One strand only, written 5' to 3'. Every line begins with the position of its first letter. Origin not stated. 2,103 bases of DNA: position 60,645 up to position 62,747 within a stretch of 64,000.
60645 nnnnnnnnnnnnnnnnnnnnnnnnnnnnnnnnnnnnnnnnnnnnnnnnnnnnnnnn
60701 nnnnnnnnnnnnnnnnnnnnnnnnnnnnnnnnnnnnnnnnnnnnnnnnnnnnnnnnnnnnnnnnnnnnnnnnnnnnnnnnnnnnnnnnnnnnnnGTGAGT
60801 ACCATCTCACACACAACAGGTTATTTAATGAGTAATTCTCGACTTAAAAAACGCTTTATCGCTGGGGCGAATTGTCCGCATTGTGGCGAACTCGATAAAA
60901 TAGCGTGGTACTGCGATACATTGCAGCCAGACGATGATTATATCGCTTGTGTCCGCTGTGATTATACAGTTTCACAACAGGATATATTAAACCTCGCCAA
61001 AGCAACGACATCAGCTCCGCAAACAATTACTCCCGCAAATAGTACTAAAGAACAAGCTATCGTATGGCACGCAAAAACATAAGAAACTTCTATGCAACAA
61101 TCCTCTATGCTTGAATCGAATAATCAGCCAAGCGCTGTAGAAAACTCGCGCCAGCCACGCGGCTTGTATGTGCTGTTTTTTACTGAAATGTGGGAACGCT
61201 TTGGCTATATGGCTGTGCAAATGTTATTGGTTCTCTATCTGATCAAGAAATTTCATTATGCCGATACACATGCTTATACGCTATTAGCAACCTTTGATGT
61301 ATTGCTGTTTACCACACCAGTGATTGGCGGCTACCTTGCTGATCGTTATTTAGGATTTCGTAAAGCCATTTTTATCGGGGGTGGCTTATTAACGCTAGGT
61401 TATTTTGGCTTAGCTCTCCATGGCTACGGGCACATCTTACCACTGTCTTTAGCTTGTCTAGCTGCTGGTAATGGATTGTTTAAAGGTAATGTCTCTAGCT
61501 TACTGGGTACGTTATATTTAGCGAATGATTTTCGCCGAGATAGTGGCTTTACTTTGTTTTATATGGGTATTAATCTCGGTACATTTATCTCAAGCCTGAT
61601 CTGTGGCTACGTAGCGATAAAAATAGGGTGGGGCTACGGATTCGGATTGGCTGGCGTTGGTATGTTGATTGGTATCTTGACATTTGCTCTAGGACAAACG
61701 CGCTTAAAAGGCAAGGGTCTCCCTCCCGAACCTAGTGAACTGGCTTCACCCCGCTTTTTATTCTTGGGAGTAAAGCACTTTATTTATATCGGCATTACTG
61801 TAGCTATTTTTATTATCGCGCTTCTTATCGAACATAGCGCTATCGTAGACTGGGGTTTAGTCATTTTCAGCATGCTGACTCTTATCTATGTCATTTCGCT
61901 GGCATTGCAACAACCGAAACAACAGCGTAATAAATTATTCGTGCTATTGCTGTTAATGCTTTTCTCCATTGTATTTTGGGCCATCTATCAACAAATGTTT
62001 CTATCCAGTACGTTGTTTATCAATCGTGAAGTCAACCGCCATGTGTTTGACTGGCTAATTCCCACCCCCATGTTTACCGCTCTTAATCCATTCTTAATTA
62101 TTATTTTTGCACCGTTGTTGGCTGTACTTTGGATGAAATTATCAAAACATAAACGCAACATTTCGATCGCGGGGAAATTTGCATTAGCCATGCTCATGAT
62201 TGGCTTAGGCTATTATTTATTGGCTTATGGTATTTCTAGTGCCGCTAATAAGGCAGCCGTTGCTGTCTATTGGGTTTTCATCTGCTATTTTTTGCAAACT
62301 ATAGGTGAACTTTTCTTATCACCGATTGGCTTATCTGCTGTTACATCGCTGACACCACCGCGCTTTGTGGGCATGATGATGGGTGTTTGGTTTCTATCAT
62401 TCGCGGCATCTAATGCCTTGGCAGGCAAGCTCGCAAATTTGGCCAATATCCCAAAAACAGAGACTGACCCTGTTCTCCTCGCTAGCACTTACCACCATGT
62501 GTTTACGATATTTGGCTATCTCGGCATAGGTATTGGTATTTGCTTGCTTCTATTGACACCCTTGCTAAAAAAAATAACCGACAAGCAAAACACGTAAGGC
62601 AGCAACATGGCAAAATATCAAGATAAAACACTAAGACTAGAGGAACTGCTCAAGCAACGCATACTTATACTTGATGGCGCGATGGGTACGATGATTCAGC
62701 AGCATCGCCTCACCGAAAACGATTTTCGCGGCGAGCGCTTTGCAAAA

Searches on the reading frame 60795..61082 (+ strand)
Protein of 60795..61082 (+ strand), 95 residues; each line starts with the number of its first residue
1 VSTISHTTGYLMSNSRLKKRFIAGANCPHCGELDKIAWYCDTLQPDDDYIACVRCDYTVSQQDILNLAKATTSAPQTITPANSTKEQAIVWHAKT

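Call 9: search_protein_families(library=pfam, proteins=[window:60795-61082:+])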
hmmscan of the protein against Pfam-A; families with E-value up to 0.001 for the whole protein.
window:60795-61082:+ (95 aa): 1 family
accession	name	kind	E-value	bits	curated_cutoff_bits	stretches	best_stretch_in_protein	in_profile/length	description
PF09526.16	DUF2387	-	9.4e-12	45.2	25.9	1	18-61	2-42/72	Probable metal-binding protein (DUF2387)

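Call 13: find_homologous_proteins(query=window:60825-61082:+)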
Query window:60825-61082:+ (85 aa): 4 proteins with E <= 0.001 among 5 candidates.
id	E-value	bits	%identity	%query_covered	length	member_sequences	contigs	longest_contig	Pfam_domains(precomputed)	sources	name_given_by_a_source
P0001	6.6e-52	191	100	99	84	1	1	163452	PF09526.17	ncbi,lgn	-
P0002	3.7e-5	42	39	79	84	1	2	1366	PF09526.17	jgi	-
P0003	2.1e-4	39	40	78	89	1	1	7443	PF09526.17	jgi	-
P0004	2.3e-4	39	47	60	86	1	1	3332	PF09526.17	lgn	-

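Call 14: find_encoding_contigs(protein=P0001, flank=3000, max_places=4)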
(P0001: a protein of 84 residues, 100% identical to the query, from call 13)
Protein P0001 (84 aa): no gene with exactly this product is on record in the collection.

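Call 19: find_encoding_contigs(protein=P0003, flank=3000, max_places=3)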
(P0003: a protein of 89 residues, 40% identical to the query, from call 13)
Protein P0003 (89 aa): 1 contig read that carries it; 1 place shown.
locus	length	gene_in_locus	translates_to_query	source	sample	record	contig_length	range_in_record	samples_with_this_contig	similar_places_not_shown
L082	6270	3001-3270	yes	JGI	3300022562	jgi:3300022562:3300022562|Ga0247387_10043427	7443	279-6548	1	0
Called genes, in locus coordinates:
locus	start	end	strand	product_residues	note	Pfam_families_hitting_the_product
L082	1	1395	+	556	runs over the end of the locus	?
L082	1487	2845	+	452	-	PF00171:Aldedh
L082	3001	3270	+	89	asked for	PF09526:DUF2387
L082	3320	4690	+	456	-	PF02667:SCFA_trans, PF03606:DcuC (weak)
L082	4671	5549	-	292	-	PF01963:TraB_PrgY_gumN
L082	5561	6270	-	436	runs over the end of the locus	PF01554:MatE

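Call 20: find_encoding_contigs(protein=P0004, flank=3000, max_places=3)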
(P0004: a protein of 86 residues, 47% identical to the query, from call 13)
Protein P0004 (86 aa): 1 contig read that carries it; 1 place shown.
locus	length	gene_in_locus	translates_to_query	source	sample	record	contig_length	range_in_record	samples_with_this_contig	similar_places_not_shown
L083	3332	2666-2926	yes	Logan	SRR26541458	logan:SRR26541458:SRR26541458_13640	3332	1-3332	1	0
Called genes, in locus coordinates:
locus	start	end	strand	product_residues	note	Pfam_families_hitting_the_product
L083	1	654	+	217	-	?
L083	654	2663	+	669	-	PF19310:TOP_N, PF01432:Peptidase_M3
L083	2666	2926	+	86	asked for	PF09526:DUF2387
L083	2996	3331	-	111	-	?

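Call 21: find_encoding_contigs(protein=P0002, flank=3000, max_places=3)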
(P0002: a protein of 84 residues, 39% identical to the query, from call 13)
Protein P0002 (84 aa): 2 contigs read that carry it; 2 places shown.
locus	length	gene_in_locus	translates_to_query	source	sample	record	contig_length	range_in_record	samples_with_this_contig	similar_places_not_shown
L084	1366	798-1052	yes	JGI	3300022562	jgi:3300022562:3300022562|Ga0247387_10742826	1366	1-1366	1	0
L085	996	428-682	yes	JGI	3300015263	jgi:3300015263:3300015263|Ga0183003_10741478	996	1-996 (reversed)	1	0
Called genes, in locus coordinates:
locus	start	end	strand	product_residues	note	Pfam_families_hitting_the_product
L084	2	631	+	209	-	?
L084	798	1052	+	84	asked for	PF09526:DUF2387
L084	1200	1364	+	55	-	?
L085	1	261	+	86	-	?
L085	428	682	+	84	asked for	PF09526:DUF2387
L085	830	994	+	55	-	?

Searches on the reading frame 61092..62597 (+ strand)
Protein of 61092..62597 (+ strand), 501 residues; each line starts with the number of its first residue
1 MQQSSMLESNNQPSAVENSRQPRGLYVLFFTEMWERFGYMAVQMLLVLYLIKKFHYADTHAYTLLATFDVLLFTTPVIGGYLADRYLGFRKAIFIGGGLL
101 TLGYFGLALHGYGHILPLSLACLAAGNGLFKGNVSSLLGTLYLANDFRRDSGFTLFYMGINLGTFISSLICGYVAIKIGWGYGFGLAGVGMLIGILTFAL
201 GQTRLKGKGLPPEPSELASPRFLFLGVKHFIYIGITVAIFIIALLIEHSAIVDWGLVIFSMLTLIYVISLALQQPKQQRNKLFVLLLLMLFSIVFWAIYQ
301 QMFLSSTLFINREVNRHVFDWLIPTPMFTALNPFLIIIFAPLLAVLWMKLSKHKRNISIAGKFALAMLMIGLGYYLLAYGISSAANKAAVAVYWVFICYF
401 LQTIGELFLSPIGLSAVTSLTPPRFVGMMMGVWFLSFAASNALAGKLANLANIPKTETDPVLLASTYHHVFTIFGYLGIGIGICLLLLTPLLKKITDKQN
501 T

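Call 9: search_protein_families(library=pfam, proteins=[window:61092-62597:+])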
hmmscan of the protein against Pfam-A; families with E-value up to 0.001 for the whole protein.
window:61092-62597:+ (501 aa): 2 families
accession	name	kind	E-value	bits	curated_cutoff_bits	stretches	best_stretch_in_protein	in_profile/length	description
PF00854.27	PTR2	-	5.4e-64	216.9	27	1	91-455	2-383/392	POT family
PF07690.21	MFS_1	-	2.3e-17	63.4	33.4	1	35-385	8-319/347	Major Facilitator Superfamily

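Call 15: find_related_loci(query=window:61092-62597:+, collection=genome_contigs, flank=4000)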
Query window:61092-62597:+ (501 aa) in genome_contigs; peptide patterns used: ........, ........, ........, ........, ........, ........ (x = any residue, [..] = any of these).
599 stretches matched a pattern (row limit reached: there are more); 589 encode a relative of the query (tblastn E <= 1e-3); the best 80 are kept; 80 distinct loci.
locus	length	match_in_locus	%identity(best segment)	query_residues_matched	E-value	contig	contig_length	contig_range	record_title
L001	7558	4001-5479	48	1-497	2e-152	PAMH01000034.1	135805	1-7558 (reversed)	MAG: Legionellales bacterium isolate SAT3 280721, whole genome shotgun sequence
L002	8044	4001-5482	45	2-498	4e-127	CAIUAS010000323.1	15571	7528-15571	MAG: uncultured Gammaproteobacteria bacterium isolate Ki2-D3_bin-1368 genome assembly, contig: bin-1368:323/376, whole g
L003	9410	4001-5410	44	20-495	2e-124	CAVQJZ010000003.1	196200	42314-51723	MAG: uncultured proteobacterium isolate MFD02832.bin.3.194 genome assembly, contig: contig_18253, whole genome shotgun s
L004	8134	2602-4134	43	6-494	5e-122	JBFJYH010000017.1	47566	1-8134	MAG: Porticoccaceae bacterium isolate Mix_sand19.2022.05.G.82 k141_3116826_length_47566_cov_25.7501, whole genome shotgu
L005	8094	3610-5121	42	13-494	3e-121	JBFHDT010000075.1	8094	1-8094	MAG: Porticoccaceae bacterium isolate Mix_sand07.2021.05.D.41 k141_332298_length_8094_cov_10.7204, whole genome shotgun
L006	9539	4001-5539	40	1-494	1e-120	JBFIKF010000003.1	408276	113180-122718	MAG: Porticoccaceae bacterium isolate Mix_sand12.2021.10.D.21 k141_1075682_length_408276_cov_71.0011, whole genome shotg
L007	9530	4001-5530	41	9-499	1e-117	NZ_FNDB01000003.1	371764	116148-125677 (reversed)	Flavobacterium omnivorum strain CGMCC 1.2747, whole genome shotgun sequence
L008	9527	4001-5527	40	1-494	8e-116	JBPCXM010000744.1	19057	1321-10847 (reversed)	MAG: Pseudomonadales bacterium isolate MAG_seacave_111 S1Ck127_2983405, whole genome shotgun sequence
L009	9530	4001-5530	40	9-499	1e-115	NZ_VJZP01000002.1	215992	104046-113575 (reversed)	Flavobacterium gawalongense strain GSP16 NODE_2_length_215992_cov_151.958734, whole genome shotgun sequence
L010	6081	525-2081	40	1-500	2e-115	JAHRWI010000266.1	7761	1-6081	MAG: Porticoccaceae bacterium isolate DC_out119 k91_4715833, whole genome shotgun sequence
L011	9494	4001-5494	41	21-499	7e-115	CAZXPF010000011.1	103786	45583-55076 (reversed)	MAG TPA_asm: uncultured Flavobacterium sp. isolate binchicken_co214_359 genome assembly, contig: NODE_97_length_103786_c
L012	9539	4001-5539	40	6-499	6e-115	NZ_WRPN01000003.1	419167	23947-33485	Mariniflexile maritimum strain M5A1M contig3, whole genome shotgun sequence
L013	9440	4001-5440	43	16-497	4e-115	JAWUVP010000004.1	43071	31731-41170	MAG: Gammaproteobacteria bacterium isolate HBSea_ice_MAG142 BAT.142_999811_flag=1_multi=43.0000_len=43071, whole genome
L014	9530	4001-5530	41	9-499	1e-114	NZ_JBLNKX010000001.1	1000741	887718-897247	Flavobacterium sp. LT1R49 L19_1, whole genome shotgun sequence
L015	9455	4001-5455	44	8-495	3e-114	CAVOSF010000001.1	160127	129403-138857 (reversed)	MAG: uncultured Verrucomicrobiae bacterium isolate MFD00008.bin.2.72 genome assembly, contig: contig_107290, whole genom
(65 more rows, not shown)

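Call 16: find_encoding_contigs(protein=window:61092-62597:+, flank=2000, max_places=4)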
Protein window:61092-62597:+ (501 aa): 1 contig read that carries it; 1 place shown.
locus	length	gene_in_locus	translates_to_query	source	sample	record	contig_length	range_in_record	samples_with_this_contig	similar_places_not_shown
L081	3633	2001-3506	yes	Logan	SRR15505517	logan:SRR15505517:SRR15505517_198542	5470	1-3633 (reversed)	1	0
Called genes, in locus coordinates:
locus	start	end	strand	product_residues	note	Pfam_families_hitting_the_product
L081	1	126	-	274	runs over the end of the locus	PF00528:BPD_transp_1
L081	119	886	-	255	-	PF00005:ABC_tran, PF13191:AAA_16 (weak), PF13304:AAA_21 (faint)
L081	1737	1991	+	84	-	PF09526:DUF2387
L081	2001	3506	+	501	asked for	PF07690:MFS_1, PF00854:PTR2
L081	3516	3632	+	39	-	?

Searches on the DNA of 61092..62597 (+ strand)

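Call 41: search_rna_families(sources=[L001, L042, L074, L002, L003], threshold=gathering)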
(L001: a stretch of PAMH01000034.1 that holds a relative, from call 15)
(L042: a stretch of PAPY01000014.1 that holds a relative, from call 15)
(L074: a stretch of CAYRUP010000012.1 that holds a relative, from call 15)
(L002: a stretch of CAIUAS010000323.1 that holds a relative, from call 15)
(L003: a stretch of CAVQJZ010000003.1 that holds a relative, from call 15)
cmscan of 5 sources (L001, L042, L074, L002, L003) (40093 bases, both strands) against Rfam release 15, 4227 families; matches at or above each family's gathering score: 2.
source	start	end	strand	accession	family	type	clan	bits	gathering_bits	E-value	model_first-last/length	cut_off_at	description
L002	5621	5739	+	RF00059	TPP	Cis-reg; riboswitch;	-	65.1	54.3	9.9e-11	1-105/105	no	TPP riboswitch aptamer (THI element)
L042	1678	1759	+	RF00005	tRNA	Gene; tRNA;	CL00001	58.5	29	3e-10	1-71/71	no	tRNA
